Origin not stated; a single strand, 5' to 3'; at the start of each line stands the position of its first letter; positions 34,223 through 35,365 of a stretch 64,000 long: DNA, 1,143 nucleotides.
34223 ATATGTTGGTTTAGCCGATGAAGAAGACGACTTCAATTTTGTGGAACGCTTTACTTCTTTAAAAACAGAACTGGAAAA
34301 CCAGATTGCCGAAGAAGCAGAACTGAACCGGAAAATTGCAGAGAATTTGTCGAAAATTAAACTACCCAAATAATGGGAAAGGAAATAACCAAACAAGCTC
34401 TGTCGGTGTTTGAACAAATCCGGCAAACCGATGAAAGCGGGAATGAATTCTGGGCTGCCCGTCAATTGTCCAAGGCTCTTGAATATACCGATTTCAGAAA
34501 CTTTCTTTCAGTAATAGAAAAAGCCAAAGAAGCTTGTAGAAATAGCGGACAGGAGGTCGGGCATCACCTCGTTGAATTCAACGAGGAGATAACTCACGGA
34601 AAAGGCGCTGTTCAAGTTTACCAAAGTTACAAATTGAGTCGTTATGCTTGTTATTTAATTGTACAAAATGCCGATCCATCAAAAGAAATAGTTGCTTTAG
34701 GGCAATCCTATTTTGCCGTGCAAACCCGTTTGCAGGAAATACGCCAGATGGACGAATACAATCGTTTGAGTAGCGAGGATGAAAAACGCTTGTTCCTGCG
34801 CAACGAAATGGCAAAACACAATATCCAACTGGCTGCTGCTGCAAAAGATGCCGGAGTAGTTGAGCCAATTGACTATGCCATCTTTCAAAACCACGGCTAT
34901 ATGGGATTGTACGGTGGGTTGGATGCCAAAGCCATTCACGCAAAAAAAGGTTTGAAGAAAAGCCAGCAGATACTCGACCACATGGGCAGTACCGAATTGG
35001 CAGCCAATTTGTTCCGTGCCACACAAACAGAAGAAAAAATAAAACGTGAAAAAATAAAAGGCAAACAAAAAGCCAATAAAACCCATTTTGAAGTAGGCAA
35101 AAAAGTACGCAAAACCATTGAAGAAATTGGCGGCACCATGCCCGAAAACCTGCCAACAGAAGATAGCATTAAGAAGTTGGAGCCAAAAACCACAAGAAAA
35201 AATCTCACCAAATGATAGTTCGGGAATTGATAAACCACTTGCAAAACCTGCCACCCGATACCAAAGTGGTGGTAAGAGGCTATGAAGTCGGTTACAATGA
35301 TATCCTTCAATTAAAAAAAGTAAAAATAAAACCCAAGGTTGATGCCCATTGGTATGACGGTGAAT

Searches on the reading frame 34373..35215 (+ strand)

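Call 58: search_protein_families(library=pfam, proteins=[window:34373-35215:+], max_evalue=0.00001)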
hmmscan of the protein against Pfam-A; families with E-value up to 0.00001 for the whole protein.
window:34373-35215:+ (280 aa): 1 family
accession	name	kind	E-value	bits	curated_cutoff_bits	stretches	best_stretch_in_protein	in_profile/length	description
PF02498.22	Bro-N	-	3.1e-09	37.8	25.6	1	15-106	1-84/96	BRO family, N-terminal domain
